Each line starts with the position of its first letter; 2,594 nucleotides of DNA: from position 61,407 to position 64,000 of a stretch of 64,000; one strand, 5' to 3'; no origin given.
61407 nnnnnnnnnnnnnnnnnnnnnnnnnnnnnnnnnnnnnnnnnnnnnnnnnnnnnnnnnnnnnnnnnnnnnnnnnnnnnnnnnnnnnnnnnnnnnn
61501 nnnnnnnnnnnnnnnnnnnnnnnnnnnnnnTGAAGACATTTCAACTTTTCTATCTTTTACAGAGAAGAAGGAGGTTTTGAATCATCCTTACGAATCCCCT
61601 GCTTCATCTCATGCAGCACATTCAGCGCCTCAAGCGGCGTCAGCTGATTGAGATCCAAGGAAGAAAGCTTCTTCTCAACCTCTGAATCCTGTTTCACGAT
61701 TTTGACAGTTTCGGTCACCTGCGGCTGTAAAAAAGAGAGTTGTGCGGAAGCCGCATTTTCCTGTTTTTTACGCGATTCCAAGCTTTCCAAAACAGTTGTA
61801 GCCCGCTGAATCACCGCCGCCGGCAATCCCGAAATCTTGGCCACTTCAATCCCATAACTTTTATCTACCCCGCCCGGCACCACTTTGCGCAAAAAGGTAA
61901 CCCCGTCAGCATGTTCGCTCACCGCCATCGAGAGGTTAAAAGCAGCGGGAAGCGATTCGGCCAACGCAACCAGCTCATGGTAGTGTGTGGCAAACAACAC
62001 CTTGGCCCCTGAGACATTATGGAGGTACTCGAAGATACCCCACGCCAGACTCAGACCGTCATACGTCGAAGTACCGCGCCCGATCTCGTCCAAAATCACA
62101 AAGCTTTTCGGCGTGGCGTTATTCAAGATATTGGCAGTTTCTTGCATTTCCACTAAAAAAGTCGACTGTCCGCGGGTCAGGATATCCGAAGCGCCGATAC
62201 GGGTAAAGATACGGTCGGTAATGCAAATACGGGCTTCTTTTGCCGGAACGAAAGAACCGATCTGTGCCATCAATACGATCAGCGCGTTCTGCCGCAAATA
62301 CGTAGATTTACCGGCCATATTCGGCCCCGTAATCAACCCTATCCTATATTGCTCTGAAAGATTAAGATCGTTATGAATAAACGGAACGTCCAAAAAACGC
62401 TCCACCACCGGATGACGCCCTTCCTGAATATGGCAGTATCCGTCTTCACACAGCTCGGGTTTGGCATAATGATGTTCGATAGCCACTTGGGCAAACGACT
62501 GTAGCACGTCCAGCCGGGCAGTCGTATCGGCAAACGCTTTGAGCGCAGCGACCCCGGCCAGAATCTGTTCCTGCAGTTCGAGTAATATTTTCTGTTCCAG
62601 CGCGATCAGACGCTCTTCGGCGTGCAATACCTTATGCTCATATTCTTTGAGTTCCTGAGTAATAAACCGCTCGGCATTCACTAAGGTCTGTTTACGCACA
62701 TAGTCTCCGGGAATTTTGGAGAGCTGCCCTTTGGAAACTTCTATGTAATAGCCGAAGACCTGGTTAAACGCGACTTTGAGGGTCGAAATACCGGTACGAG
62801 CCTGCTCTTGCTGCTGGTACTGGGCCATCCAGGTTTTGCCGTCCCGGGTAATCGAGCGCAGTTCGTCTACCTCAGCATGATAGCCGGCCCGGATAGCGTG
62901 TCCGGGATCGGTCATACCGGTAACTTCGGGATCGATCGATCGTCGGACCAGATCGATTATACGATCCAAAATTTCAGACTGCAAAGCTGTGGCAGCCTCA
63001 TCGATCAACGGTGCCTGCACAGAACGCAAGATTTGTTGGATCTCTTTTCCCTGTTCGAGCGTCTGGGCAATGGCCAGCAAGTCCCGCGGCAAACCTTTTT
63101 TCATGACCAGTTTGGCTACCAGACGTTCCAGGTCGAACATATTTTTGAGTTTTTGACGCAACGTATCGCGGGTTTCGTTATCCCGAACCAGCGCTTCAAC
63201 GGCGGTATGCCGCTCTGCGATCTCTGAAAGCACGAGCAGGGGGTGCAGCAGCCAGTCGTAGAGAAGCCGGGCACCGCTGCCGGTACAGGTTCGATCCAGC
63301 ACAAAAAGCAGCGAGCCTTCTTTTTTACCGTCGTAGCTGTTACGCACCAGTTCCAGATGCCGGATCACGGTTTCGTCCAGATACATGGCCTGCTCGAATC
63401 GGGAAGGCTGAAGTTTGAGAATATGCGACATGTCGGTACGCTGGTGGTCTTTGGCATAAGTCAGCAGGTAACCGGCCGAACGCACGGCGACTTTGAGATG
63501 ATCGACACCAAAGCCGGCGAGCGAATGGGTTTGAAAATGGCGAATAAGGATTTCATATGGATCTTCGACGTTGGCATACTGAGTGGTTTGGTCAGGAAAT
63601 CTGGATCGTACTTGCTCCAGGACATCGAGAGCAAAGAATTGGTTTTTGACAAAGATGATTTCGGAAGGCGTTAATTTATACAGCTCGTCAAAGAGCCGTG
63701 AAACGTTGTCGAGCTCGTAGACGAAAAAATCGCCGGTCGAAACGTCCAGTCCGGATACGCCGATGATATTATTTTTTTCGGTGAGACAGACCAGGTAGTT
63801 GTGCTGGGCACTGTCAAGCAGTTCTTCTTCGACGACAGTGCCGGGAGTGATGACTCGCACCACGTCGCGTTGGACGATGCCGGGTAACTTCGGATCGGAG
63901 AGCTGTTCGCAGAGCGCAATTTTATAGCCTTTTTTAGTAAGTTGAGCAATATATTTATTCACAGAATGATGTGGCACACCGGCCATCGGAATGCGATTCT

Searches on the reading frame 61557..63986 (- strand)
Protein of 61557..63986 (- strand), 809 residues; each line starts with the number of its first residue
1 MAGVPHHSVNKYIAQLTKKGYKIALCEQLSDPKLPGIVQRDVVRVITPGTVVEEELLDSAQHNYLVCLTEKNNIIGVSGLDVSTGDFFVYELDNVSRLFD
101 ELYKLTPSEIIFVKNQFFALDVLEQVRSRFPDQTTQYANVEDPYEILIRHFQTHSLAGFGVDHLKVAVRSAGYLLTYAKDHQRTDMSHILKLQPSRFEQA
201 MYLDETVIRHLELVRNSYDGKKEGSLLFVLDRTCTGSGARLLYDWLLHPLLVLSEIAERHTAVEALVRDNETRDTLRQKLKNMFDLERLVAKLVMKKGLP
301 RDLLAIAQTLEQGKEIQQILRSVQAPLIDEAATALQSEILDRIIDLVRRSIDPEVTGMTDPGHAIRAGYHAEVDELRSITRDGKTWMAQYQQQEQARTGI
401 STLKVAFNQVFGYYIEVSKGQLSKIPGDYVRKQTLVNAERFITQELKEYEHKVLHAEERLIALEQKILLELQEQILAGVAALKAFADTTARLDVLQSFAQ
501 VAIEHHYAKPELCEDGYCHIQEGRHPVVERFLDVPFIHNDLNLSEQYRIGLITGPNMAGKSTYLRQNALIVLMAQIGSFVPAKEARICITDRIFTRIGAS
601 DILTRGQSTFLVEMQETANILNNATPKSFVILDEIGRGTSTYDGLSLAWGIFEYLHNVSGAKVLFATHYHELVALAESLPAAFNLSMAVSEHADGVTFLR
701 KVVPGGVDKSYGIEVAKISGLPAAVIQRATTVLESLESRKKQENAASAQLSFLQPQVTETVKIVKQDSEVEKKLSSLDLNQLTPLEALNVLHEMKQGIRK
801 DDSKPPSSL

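Call 9: search_protein_families(library=pfam, proteins=[window:61557-63986:-], max_evalue=0.001)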
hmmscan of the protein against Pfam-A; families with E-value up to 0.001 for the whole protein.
window:61557-63986:- (809 aa): 5 families
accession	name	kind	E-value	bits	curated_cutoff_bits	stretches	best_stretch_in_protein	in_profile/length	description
PF00488.27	MutS_V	-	1.5e-82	276.6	30.2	1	551-737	2-188/188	MutS domain V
PF05192.23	MutS_III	-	5.8e-44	151.2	34.1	1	208-499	3-194/194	MutS domain III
PF05190.23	MutS_IV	-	3.7e-29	101.3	22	1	368-459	1-92/92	MutS family domain IV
PF05188.22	MutS_II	-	9.8e-22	78.2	25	1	63-189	1-132/133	MutS domain II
PF01624.25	MutS_I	-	1.9e-15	57.5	20.6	1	1-55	58-113/113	MutS domain I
